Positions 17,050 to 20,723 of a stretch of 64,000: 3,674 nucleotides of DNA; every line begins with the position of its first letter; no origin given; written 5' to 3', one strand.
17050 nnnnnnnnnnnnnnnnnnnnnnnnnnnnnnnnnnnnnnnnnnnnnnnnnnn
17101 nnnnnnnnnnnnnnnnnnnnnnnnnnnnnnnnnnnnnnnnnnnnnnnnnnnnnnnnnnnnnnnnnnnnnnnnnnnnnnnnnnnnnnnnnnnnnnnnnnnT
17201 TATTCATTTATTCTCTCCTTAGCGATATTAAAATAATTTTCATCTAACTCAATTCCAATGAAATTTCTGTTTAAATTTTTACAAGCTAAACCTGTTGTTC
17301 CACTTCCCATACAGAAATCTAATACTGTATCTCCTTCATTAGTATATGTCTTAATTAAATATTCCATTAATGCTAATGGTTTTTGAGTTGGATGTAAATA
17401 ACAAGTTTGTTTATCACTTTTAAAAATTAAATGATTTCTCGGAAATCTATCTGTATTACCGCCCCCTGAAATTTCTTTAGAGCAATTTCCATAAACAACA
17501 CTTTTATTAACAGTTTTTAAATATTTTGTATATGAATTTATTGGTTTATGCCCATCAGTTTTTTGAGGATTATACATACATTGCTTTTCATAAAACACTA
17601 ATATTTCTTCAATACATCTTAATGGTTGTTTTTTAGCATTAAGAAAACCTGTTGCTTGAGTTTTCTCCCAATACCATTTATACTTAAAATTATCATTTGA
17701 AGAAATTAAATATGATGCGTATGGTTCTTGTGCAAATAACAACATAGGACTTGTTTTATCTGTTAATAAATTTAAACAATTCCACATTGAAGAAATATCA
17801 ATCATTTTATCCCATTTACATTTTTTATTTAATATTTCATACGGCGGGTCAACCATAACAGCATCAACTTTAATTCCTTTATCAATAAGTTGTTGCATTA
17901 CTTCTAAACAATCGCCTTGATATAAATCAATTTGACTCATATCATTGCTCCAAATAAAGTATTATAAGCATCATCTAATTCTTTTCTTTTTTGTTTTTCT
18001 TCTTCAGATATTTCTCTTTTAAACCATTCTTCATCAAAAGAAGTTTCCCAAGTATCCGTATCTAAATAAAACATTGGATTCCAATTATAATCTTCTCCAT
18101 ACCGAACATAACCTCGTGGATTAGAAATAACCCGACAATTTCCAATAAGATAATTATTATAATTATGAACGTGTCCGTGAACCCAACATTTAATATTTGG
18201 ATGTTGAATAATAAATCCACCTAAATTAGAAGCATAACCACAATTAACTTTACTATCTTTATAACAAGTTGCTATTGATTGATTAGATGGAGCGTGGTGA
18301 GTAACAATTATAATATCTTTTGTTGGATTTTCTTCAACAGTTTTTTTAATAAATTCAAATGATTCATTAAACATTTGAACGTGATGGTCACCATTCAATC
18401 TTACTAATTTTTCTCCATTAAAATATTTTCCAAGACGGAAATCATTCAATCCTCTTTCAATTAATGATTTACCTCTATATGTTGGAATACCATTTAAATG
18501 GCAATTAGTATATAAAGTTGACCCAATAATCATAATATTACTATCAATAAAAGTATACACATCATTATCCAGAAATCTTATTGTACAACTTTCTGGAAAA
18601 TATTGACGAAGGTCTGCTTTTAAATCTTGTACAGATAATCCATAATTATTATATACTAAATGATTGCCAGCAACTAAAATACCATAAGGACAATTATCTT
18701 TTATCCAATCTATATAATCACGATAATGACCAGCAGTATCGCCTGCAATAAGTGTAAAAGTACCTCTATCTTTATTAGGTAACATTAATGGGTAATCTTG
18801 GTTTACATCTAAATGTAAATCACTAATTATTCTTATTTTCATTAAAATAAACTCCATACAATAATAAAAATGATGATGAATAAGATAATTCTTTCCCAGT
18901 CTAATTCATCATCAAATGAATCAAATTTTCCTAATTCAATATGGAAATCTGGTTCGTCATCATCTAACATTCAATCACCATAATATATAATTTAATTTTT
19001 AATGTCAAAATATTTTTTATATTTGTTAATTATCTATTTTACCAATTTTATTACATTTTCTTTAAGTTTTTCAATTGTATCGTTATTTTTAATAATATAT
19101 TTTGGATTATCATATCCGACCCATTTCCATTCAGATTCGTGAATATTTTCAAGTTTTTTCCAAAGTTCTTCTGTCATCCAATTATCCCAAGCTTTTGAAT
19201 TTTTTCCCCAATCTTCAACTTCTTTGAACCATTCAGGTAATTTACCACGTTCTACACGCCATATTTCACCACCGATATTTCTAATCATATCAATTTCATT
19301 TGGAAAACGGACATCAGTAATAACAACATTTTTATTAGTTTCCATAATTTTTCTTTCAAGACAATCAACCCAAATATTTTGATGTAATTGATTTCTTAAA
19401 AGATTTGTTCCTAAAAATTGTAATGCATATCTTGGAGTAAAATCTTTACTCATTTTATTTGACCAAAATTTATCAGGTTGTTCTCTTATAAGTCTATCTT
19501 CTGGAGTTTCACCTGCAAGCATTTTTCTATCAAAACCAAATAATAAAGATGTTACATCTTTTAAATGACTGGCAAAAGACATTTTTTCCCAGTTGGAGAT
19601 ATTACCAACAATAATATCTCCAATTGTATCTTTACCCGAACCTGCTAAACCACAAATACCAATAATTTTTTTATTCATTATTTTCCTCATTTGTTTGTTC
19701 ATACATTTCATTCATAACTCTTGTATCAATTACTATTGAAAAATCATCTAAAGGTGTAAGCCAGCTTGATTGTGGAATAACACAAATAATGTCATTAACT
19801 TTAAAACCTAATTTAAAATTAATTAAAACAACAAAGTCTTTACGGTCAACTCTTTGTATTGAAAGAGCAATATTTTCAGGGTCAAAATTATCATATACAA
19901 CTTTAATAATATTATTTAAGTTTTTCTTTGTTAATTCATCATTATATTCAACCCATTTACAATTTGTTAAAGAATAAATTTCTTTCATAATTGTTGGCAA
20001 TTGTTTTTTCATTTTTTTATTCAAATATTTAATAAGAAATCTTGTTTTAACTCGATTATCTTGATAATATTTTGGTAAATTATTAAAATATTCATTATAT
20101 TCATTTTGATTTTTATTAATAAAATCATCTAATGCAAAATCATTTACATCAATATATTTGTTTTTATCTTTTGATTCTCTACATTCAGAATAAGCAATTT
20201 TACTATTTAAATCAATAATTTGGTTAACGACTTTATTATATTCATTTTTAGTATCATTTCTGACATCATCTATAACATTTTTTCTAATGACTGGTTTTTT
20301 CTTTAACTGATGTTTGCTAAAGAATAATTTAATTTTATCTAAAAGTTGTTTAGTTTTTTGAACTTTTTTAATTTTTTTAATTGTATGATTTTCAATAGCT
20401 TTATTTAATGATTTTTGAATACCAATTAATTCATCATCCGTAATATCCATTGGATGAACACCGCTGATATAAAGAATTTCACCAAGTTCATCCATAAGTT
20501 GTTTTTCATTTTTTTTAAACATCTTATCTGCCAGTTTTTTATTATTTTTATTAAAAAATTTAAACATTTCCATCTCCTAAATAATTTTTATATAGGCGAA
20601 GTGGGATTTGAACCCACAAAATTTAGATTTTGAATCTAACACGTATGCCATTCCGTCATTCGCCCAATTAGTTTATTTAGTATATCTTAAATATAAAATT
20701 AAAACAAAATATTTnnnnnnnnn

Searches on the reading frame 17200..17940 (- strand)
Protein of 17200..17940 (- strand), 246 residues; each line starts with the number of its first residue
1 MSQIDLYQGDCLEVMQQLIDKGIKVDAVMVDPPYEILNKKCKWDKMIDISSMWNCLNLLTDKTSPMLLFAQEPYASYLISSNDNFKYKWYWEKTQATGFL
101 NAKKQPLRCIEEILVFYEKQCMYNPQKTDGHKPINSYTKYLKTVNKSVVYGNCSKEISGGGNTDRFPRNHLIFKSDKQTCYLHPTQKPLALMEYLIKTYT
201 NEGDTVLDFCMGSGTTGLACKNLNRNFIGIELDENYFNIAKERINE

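Call 11: search_protein_families(library=phrogs, proteins=[window:17200-17940:-], max_evalue=0.001)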
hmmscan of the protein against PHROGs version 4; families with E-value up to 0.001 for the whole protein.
window:17200-17940:- (246 aa): 15 families
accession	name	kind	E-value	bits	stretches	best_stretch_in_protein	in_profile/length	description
phrog_67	-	other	6.4e-67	228.2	1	1-245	121-344/743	DNA methyltransferase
phrog_18293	-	other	1.2e-39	136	1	143-246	7-109/119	methyltransferase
phrog_12862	-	unknown function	1.1e-34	120.5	1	3-127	2-123/149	-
phrog_3008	-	other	1.5e-29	104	1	174-245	141-212/244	DNA methyltransferase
phrog_498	-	other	1.1e-25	91.2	1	12-245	209-421/633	DNA methyltransferase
phrog_23148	-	unknown function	7e-18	66.2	1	176-244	78-146/165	-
phrog_8769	-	other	1.4e-17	64.3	1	195-245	4-54/71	methyltransferase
phrog_6952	-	other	1.1e-13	52.5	1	183-245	114-176/181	DNA methyltransferase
phrog_23085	-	unknown function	4.7e-13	50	1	174-243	35-104/138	-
phrog_6025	-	other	7.4e-08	33.2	1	2-92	10-109/192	DNA methyltransferase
phrog_16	-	DNA, RNA and nucleotide metabolism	1.5e-06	27.7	1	183-239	848-904/986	DNA helicase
phrog_12517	-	unknown function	6.5e-06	26.5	1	190-245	93-148/316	-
phrog_18146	-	other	1.3e-05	25.3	0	180-233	46-100/452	DNA methyltransferase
phrog_11787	-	other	0.0002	21.4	0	6-35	362-391/458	DNA methyltransferase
phrog_26713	-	other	0.00024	22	0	6-45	8-48/74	methyltransferase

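Call 47: search_protein_families(library=pfam, proteins=[window:17200-17940:-], max_evalue=0.001)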
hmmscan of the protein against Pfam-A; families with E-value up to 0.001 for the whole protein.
window:17200-17940:- (246 aa): 1 family
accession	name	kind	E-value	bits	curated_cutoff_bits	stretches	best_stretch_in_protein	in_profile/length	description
PF01555.25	N6_N4_Mtase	-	3e-31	109.6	26.7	1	25-242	1-221/221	DNA methylase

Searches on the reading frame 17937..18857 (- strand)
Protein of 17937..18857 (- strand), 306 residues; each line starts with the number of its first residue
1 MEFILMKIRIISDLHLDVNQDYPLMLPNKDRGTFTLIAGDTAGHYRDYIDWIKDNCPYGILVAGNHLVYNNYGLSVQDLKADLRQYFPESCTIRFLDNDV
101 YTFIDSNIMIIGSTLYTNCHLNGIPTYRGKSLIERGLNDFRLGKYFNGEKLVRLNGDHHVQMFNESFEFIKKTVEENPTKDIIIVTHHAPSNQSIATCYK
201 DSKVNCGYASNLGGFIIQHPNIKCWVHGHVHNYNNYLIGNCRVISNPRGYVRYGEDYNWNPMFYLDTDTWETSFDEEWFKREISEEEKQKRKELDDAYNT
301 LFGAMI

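Call 11: search_protein_families(library=phrogs, proteins=[window:17937-18857:-], max_evalue=0.001)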
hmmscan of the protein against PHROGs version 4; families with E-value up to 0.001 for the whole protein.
window:17937-18857:- (306 aa): 1 family
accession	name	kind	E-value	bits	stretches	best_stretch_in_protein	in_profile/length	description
phrog_1649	-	other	1.5e-42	146.4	1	5-283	35-302/308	metallo-phosphoesterase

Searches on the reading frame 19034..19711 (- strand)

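Call 11: search_protein_families(library=phrogs, proteins=[window:19034-19711:-], max_evalue=0.001)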
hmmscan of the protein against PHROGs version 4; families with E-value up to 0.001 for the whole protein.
window:19034-19711:- (225 aa): 2 families
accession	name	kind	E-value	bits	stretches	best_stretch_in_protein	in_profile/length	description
phrog_139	-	other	2.4e-48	166.3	1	5-224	74-260/342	deoxynucleoside monophosphate kinase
phrog_31701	-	unknown function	1.1e-07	33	1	11-88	10-86/89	-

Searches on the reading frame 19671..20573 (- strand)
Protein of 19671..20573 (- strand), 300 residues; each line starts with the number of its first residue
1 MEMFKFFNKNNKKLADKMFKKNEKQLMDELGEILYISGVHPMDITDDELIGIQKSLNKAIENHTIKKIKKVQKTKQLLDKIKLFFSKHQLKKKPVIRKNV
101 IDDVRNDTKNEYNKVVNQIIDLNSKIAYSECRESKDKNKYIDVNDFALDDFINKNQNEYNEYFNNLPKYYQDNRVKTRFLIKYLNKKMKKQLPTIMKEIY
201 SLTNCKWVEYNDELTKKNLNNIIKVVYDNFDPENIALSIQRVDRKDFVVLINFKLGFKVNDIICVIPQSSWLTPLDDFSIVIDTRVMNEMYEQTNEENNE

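Call 11: search_protein_families(library=phrogs, proteins=[window:19671-20573:-], max_evalue=0.001)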
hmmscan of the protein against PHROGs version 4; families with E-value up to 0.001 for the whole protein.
window:19671-20573:- (300 aa): 0 families

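Call 47: search_protein_families(library=pfam, proteins=[window:19671-20573:-], max_evalue=0.001)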
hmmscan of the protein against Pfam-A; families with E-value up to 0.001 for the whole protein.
window:19671-20573:- (300 aa): 0 families

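Call 92: search_protein_families(library=phrogs, proteins=[window:19671-20573:-], max_evalue=0.001)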
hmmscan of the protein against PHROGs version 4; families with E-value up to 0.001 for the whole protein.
window:19671-20573:- (300 aa): 0 families
